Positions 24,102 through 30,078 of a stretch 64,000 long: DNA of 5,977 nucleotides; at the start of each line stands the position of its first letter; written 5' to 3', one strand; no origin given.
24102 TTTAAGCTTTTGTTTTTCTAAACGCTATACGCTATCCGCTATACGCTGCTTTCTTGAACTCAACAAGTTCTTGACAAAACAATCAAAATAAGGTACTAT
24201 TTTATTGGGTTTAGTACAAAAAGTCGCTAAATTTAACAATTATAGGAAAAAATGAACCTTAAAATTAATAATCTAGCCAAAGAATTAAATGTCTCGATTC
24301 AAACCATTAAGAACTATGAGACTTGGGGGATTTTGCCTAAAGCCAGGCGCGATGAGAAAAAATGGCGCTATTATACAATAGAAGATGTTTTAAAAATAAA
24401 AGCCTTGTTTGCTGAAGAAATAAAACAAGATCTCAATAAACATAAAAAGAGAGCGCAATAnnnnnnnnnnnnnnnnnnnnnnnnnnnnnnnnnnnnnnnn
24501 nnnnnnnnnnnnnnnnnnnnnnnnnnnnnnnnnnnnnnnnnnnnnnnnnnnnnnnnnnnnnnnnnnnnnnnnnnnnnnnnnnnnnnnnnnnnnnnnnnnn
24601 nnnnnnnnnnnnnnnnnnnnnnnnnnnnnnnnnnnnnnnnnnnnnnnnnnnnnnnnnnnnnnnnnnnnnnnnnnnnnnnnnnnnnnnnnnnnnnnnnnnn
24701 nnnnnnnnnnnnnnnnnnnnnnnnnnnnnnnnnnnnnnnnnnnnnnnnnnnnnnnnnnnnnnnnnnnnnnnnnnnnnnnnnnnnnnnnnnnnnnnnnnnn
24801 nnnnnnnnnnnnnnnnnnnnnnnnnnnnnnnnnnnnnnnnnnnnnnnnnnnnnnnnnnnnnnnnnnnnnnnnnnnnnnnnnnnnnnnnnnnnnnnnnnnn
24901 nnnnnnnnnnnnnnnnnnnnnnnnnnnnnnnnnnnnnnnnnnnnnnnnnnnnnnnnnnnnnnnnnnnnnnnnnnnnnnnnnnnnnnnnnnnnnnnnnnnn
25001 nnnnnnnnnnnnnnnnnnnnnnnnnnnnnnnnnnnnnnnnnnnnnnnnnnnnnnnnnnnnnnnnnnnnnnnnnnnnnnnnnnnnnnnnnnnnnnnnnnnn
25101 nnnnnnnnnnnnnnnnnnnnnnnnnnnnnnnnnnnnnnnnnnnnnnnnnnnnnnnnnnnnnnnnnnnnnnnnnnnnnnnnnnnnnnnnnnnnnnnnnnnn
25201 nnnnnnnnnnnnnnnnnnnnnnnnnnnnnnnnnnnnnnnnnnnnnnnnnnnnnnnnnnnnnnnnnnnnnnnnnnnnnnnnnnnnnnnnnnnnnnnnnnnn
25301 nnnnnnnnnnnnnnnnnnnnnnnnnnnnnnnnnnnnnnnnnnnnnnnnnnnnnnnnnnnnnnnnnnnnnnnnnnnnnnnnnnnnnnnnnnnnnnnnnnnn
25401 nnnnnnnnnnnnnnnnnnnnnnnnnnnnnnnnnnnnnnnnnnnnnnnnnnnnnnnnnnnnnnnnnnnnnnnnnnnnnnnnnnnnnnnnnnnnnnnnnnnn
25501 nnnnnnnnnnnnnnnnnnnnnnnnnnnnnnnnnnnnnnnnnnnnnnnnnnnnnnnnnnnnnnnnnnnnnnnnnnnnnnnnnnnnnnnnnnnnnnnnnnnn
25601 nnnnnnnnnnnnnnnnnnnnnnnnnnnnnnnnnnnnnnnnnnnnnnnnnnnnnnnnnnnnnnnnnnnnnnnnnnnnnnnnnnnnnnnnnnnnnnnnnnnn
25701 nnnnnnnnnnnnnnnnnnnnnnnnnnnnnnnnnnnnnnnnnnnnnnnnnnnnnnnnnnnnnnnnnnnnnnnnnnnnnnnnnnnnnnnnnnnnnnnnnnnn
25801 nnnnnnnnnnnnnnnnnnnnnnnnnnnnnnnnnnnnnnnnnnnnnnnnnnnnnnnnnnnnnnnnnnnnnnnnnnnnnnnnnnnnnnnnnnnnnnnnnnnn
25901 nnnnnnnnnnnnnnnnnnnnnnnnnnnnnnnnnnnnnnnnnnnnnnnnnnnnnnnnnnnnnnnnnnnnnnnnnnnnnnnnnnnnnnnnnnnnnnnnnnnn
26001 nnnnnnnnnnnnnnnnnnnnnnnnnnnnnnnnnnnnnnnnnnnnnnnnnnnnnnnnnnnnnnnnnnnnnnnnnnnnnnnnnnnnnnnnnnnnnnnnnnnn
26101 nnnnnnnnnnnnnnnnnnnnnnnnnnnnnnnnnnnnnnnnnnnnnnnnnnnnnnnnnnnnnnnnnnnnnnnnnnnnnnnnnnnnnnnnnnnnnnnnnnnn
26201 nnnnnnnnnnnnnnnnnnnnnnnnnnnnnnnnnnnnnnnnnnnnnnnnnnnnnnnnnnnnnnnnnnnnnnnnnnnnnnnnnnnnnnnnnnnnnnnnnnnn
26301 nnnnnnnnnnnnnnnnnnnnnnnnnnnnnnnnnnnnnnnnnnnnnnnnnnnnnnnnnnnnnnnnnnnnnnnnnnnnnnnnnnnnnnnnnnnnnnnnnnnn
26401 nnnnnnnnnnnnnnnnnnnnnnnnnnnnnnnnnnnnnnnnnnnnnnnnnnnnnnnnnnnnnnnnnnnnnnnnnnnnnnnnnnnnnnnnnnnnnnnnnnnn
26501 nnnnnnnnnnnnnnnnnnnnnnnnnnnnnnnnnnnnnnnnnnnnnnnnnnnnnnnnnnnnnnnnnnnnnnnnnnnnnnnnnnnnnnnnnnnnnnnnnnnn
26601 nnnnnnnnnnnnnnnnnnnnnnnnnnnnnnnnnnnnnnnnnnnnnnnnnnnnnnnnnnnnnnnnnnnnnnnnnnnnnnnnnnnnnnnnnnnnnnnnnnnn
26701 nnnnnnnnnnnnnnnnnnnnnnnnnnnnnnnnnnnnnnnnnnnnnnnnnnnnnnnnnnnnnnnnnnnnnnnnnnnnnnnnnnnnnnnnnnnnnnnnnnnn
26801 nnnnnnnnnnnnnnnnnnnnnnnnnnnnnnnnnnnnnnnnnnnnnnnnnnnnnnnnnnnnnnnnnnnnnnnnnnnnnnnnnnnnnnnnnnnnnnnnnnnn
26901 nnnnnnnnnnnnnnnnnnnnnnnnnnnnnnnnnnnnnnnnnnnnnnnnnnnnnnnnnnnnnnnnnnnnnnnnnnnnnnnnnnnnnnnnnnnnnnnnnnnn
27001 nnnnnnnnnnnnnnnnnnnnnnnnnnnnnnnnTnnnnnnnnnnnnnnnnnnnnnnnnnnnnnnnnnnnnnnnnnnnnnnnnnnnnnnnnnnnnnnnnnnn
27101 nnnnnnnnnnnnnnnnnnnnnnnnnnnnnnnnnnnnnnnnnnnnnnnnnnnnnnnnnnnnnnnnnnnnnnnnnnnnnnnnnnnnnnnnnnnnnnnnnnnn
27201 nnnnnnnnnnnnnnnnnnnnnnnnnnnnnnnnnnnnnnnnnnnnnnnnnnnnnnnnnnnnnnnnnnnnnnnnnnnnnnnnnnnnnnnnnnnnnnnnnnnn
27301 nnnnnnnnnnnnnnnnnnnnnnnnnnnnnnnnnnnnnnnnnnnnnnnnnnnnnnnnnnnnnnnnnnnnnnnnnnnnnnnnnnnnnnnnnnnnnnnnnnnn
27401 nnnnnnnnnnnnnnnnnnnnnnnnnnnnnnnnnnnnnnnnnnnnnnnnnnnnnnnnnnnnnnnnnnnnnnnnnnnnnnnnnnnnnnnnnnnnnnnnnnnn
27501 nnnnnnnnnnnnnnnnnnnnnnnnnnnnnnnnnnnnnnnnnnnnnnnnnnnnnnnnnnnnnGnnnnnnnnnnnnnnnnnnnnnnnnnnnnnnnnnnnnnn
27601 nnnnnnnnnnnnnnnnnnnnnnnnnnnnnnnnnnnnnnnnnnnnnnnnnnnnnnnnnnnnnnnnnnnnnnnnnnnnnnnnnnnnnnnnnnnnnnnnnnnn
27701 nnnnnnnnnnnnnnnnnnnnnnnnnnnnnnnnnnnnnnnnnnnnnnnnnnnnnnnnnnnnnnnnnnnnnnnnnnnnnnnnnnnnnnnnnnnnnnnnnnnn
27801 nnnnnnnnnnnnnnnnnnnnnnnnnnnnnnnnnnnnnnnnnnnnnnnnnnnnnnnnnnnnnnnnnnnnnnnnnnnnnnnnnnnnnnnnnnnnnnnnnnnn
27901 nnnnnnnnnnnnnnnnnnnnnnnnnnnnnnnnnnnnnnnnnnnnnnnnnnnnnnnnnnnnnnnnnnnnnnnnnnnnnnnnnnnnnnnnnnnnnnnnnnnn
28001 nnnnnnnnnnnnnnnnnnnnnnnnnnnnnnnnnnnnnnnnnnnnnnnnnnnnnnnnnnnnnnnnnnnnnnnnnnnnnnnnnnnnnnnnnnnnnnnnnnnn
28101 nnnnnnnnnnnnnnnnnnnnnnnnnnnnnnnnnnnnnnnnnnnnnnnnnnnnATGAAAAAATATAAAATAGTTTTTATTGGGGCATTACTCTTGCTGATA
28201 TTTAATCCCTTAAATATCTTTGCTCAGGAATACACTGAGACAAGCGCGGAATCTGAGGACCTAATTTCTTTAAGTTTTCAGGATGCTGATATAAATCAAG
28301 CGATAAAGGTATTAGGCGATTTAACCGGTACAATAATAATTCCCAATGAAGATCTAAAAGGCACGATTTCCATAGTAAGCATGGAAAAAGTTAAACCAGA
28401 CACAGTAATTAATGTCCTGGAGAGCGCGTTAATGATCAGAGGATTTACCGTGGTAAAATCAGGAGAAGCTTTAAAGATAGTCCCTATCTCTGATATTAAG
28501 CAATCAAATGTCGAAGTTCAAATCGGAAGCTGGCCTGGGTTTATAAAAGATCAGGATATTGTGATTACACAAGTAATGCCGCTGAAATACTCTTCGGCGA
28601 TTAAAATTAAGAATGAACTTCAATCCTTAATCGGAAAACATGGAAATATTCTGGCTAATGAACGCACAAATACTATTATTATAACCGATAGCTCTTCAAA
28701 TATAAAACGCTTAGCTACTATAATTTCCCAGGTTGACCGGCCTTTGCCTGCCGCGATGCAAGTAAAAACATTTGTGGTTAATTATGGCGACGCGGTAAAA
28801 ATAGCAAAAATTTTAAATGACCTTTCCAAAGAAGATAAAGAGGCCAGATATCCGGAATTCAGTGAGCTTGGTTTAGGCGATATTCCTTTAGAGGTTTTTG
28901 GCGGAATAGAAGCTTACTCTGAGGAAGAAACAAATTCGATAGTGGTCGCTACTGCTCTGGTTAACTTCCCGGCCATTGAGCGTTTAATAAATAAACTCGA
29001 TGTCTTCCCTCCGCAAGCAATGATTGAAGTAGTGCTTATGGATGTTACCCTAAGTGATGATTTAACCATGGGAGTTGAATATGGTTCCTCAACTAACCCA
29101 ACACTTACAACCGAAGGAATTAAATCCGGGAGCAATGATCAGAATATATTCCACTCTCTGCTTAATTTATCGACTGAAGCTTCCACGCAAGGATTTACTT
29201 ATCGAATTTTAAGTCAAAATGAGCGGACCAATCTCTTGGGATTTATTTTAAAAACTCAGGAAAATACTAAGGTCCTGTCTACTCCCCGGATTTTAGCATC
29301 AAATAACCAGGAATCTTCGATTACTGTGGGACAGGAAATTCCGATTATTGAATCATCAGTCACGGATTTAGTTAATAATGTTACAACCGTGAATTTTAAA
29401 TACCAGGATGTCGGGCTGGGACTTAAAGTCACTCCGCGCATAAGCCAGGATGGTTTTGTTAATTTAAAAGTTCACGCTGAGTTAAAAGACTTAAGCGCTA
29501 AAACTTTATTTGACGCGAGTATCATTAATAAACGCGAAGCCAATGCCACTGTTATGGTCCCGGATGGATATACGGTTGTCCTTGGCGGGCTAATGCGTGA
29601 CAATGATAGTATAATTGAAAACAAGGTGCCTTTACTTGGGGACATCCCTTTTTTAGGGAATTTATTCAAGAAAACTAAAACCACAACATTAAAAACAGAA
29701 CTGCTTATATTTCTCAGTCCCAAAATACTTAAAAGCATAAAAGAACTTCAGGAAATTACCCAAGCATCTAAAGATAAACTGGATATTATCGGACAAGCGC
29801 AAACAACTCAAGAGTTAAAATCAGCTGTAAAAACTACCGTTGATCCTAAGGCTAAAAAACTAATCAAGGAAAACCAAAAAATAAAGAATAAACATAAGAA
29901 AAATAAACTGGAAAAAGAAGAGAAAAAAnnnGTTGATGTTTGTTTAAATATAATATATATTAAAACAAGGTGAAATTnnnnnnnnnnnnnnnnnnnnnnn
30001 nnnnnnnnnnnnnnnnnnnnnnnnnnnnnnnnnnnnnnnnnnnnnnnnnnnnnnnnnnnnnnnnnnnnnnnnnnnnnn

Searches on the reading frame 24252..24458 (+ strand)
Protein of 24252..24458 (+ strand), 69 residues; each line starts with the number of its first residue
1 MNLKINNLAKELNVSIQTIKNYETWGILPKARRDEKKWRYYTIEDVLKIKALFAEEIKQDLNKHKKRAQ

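Call 47: search_protein_families(library=pfam, proteins=[window:24252-24458:+])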
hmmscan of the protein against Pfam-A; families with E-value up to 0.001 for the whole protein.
window:24252-24458:+ (69 aa): 3 families
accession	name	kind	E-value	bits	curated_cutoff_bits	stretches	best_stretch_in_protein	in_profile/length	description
PF13411.12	MerR_1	-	7.8e-10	39.2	21.6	1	4-51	2-48/69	MerR HTH family regulatory protein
PF00376.29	MerR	-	2.8e-08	33.9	28.2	1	7-41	4-38/38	MerR family regulatory protein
PF12728.13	HTH_17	-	0.00092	19.9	27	0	3-40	2-38/51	Helix-turn-helix domain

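Call 49: search_solved_structures(query=window:24252-24458:+, max_evalue=1, show_alignments=3)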
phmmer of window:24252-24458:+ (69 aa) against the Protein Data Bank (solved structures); distinct sequences matched with E-value up to 1: 16.
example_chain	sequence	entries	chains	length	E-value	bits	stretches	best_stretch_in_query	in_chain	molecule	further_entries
4ua1_A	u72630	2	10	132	6.2e-05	26.2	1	1-50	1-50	Regulatory protein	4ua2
5gpe_A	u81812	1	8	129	0.0013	22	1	3-43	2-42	Transcriptional regulator, MerR-family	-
6jgf_A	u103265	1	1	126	0.0046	20.3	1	3-48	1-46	CadR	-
3qao_A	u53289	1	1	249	0.0047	20.3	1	3-63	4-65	MerR-like transcriptional regulator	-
6jgv_A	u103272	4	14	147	0.0062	19.9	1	3-48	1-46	CadR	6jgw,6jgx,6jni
6jyw_A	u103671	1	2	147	0.0063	19.9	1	3-48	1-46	CadR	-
3gp4_A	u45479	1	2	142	0.012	19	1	1-49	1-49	Transcriptional regulator, MerR family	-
5e01_A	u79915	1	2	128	0.048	17.1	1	8-48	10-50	Uncharacterized HTH-type transcriptional regulator HI_0186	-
5d90_B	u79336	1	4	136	0.056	16.9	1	8-49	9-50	MerR family regulator protein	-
5d8c_A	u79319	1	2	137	0.056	16.9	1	8-49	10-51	MerR family regulator protein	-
5xbt_A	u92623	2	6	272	0.12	15.9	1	3-54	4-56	Probable transcriptional regulator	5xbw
5xql_A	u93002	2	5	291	0.13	15.7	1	3-54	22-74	Multidrug-efflux transporter 1 regulator | C-di-GMP-binding multidrug transporter transcriptional regulator BrlR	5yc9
3gpv_A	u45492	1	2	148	0.19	15.2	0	4-48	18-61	Transcriptional regulator, MerR family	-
5i41_B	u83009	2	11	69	0.22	15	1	3-52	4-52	Chromosome-anchoring protein RacA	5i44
7cla_A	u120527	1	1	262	0.29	14.6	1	6-53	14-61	HTH-type transcriptional regulator SkgA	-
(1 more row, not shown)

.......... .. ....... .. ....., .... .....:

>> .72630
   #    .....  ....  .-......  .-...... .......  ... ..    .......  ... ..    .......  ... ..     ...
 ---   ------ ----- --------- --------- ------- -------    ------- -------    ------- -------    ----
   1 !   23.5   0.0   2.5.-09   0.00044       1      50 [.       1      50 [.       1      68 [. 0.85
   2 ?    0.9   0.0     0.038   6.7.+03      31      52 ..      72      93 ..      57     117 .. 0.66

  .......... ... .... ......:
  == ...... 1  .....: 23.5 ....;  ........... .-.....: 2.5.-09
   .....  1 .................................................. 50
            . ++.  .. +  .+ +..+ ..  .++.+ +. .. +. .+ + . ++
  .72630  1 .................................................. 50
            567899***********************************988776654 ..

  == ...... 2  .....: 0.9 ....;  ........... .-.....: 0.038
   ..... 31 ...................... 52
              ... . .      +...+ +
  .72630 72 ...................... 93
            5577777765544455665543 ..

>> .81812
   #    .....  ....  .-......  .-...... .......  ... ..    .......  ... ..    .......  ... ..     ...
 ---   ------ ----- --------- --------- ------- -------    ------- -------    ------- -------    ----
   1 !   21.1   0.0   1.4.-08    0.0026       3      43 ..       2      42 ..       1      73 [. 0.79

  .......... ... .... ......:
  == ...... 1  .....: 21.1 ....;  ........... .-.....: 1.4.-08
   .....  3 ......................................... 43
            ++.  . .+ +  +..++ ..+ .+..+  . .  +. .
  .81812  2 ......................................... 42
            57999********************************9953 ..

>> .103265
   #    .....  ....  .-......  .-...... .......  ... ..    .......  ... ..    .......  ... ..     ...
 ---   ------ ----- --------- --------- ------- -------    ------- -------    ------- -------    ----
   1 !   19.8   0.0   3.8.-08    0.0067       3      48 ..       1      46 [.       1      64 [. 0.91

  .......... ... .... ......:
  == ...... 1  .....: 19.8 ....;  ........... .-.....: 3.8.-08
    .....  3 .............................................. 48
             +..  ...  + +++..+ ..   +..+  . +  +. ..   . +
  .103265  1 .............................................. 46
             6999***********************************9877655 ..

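Call 64: predict_structure(protein=window:24252-24458:+)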
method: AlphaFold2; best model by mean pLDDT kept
length: 69 residues; sequences in the alignment: 1
mean_pLDDT: 76.6   pTM: 0.54
mean pLDDT of the five models: 76.6, 72.9, 71.3, 63.9, 61.6
residues with pLDDT >= 90: 0; 70-90: 54; 50-70: 13; < 50: 2
segments of 3 or more residues with pLDDT < 50: none
pLDDT, mean of each block of 10 residues (from residue 1): 81 84 83 81 78 69 57
secondary structure, 60 per line:
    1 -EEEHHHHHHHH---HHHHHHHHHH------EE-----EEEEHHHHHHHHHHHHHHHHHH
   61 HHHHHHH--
elements in order: E2-4 H5-12 H16-25 E39-42 H43-67
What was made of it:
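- On BldC-type head-to-tail operator: The model shows a winged helix plus one C-terminal helix (call 64).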

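Call 66: fold_search(model_id=the predicted structure, library=pdb)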
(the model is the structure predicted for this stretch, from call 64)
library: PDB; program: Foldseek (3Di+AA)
matches with E <= 10: 711; with E <= 0.001: 7
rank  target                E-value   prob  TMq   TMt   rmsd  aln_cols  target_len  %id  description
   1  5d90_C                2.0e-04  1.00  0.69  0.38   1.5        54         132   28  Crystal structure of HiNmlR, a MerR family regulator lacking the sensor domain, bound to promoter DNA (released 2016-06-29)
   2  5i44_A                4.8e-04  1.00  0.68  0.70   2.0        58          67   29  Structure of RacA-DNA complex; P21 form (released 2016-05-04)
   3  6jni_C                5.1e-04  1.00  0.76  0.42   1.2        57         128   28  Crystal structure of the transcriptional regulator CadR from P. putida in complex with Zinc(II) and DNA (released 2019-09-25)
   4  6jni_E                7.7e-04  1.00  0.66  0.34   0.9        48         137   33  Crystal structure of the transcriptional regulator CadR from P. putida in complex with Zinc(II) and DNA (released 2019-09-25)
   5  6jni_A                8.3e-04  1.00  0.76  0.38   1.2        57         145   28  Crystal structure of the transcriptional regulator CadR from P. putida in complex with Zinc(II) and DNA (released 2019-09-25)
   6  6jni_G                9.5e-04  1.00  0.76  0.42   1.2        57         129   28  Crystal structure of the transcriptional regulator CadR from P. putida in complex with Zinc(II) and DNA (released 2019-09-25)
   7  5d90_B                9.5e-04  1.00  0.64  0.38   1.9        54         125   28  Crystal structure of HiNmlR, a MerR family regulator lacking the sensor domain, bound to promoter DNA (released 2016-06-29)
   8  6jni_H                1.0e-03  1.00  0.76  0.40   1.2        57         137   28  Crystal structure of the transcriptional regulator CadR from P. putida in complex with Zinc(II) and DNA (released 2019-09-25)
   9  6jgx_A                1.1e-03  1.00  0.69  0.35   4.8        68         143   28  Crystal structure of the transcriptional regulator CadR from P. putida in complex with Cadmium(II) and DNA (released 2019-09-25)
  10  6jgx_B                1.2e-03  1.00  0.74  0.39   1.1        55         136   29  Crystal structure of the transcriptional regulator CadR from P. putida in complex with Cadmium(II) and DNA (released 2019-09-25)
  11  1r8d_B                1.4e-03  1.00  0.69  0.46   2.1        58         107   26  Crystal Structure of MtaN Bound to DNA (released 2004-08-17)
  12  6jni_B                1.5e-03  1.00  0.76  0.43   1.2        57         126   28  Crystal structure of the transcriptional regulator CadR from P. putida in complex with Zinc(II) and DNA (released 2019-09-25)
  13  5i44_K                1.5e-03  1.00  0.69  0.72   2.1        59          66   29  Structure of RacA-DNA complex; P21 form (released 2016-05-04)
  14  5d8c_A                1.8e-03  1.00  0.68  0.39   1.6        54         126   28  Crystal structure of HiNmlR, a MerR family regulator lacking the sensor domain, bound to promoter DNA (released 2016-06-29)
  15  6jgw_B                1.8e-03  1.00  0.69  0.42   5.1        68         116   28  Crystal structure of the transcriptional regulator CadR from P. putida in complex with DNA (released 2019-09-25)
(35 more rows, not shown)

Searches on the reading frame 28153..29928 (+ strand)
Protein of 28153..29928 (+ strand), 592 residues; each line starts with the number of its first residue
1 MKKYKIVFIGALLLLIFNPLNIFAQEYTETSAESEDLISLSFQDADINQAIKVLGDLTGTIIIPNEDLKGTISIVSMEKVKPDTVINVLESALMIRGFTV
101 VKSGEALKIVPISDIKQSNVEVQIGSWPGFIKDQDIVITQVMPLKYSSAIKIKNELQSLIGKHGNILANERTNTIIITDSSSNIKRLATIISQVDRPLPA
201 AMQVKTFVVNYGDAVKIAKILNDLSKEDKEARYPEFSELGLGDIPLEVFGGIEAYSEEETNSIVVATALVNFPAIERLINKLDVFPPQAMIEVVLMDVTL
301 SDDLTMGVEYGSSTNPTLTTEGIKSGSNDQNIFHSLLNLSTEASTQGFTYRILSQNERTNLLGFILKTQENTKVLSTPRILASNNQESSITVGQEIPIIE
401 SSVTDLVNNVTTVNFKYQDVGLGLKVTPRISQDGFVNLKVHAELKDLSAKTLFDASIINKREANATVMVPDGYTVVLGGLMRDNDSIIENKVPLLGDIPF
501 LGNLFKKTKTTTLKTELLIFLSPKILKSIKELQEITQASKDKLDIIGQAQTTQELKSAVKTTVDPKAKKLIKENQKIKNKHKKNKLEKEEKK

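Call 39: find_homologous_proteins(query=window:28153-29928:+, max_evalue=1e-60)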
Query window:28153-29928:+ (592 aa): 311 proteins with E <= 1e-60 among 8000 candidates; the best 120 are listed.
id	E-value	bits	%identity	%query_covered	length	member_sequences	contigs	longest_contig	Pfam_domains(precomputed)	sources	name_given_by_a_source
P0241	0.0e+0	1247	100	100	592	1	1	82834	PF21305.3,PF03958.23,PF00263.27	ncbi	ncbi:MAG: secretin N-terminal domain-containing protein [Candidatus Omnitrophota bacterium]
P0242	0.0e+0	1108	91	96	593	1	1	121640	PF21305.3,PF03958.23,PF00263.27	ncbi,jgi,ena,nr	ncbi:MAG: hypothetical protein KJ915_07175 [Candidatus Omnitrophica bacterium]|nr:hypothetical prote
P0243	0.0e+0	1097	88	100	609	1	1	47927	PF21305.3,PF03958.23,PF00263.27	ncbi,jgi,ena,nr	ncbi:MAG: hypothetical protein KKD05_06060 [Candidatus Omnitrophica bacterium]|nr:hypothetical prote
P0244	0.0e+0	1076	87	97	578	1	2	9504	PF21305.3,PF03958.23,PF00263.27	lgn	-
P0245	0.0e+0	1050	86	96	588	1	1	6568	PF21305.3,PF03958.23,PF00263.27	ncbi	-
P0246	0.0e+0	1044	86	95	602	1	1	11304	PF21305.3,PF03958.23,PF00263.27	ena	-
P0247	4.5e-282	955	78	97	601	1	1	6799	PF21305.3,PF03958.23,PF00263.27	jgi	jgi:general secretion pathway protein D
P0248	9.5e-282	953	79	94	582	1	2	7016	PF21305.3,PF03958.23,PF00263.27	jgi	-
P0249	1.5e-273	926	76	96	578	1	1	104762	PF21305.3,PF03958.23,PF00263.27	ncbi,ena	-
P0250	1.7e-263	893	75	92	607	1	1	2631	PF21305.3,PF03958.23,PF00263.27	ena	-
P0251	6.9e-258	875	73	94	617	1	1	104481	PF21305.3,PF03958.23,PF00263.27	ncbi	ncbi:MAG: secretin N-terminal domain-containing protein [Candidatus Omnitrophota bacterium]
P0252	6.7e-256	868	72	95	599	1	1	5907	PF21305.3,PF03958.23,PF00263.27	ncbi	-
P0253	3.0e-245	833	70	94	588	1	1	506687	PF21305.3,PF03958.23,PF00263.27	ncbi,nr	ncbi:MAG: hypothetical protein GY853_12995 [PVC group bacterium]|nr:hypothetical protein [PVC group 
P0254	7.7e-245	832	68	96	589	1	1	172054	PF21305.3,PF03958.23,PF00263.27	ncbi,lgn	ncbi:MAG: secretin N-terminal domain-containing protein [Candidatus Omnitrophota bacterium]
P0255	3.0e-239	813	71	91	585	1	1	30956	PF21305.3,PF03958.23,PF00263.27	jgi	jgi:general secretion pathway protein D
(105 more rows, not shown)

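Call 40: find_encoding_contigs(protein=P0242, flank=10000, max_places=1)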
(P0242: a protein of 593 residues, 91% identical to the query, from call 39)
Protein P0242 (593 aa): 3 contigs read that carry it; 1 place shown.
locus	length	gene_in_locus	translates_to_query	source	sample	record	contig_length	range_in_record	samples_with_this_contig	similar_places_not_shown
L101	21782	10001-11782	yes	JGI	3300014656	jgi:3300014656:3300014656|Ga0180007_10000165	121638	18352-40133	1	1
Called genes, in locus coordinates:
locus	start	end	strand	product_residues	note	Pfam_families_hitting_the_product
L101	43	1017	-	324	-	PF12836:HHH_3, PF03934:T2SSK (weak)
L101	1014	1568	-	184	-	PF11612:T2SSJ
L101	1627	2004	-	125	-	PF07963:N_methyl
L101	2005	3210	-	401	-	PF28597:T2SSF_N, PF00482:T2SSF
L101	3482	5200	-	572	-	PF05157:MshEN, PF00437:T2SSE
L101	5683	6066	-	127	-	-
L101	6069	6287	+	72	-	PF00376:MerR, PF13411:MerR_1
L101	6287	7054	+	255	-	PF00142:Fer4_NifH (weak), PF01656:CbiA, PF02374:ArsA_ATPase (weak), PF06564:CBP_BcsQ, PF09140:MipZ (weak), PF10609:ParA, PF13614:AAA_31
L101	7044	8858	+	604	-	PF11104:PilM_2, PF14450:FtsA, PF05137:PilN (weak)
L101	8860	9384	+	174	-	PF04612:T2SSM (faint), PF04350:PilO (weak), PF10741:T2SSM_b (weak)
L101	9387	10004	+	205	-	-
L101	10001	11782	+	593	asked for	PF21305:type_II_gspD_N0, PF03958:Secretin_N, PF00263:Secretin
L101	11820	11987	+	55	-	-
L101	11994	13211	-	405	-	PF20597:pAdhesive_15, PF23981:DUF7305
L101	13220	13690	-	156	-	-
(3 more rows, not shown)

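Call 41: find_encoding_contigs(protein=P0246, flank=10000, max_places=1)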
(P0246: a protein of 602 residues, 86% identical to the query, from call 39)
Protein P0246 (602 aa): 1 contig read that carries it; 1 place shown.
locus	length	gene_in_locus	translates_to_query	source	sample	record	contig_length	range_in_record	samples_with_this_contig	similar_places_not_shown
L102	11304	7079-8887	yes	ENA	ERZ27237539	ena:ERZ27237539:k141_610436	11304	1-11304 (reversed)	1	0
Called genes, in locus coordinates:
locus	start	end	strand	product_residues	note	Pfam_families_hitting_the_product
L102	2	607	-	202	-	?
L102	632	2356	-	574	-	PF05157:MshEN, PF00437:T2SSE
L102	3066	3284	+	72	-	PF00376:MerR, PF13411:MerR_1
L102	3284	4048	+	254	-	PF00142:Fer4_NifH (weak), PF01656:CbiA, PF02374:ArsA_ATPase (weak), PF06564:CBP_BcsQ, PF09140:MipZ (weak), PF10609:ParA, PF13614:AAA_31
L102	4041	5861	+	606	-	PF11104:PilM_2, PF14450:FtsA, PF05137:PilN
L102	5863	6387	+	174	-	PF04350:PilO (weak), PF10741:T2SSM_b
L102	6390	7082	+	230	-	-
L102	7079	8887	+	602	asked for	PF21305:type_II_gspD_N0, PF03958:Secretin_N, PF00263:Secretin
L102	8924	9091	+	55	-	-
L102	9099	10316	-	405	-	PF20597:pAdhesive_15 (weak), PF23981:DUF7305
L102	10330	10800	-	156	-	-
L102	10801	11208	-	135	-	-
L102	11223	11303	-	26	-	?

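Call 42: find_encoding_contigs(protein=P0244, flank=10000, max_places=2)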
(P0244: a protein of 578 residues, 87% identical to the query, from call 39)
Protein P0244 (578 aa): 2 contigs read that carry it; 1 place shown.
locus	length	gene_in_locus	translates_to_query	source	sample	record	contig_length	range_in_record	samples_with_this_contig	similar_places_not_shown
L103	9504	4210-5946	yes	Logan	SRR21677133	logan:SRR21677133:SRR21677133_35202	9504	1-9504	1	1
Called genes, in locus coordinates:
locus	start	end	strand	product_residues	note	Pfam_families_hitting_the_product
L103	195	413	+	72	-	PF00376:MerR, PF13411:MerR_1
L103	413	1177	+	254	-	PF00142:Fer4_NifH (weak), PF01656:CbiA, PF02374:ArsA_ATPase (weak), PF06564:CBP_BcsQ, PF09140:MipZ (weak), PF10609:ParA, PF13614:AAA_31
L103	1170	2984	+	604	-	PF11104:PilM_2, PF14450:FtsA, PF05137:PilN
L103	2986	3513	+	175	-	PF04612:T2SSM (faint), PF04350:PilO (weak), PF10741:T2SSM_b (weak)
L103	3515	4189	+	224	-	PF11356:T2SSC (weak)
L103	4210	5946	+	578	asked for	PF21305:type_II_gspD_N0, PF03958:Secretin_N, PF00263:Secretin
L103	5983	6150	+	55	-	-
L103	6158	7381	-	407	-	PF20597:pAdhesive_15, PF23981:DUF7305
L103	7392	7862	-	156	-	-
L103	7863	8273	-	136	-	-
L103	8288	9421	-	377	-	-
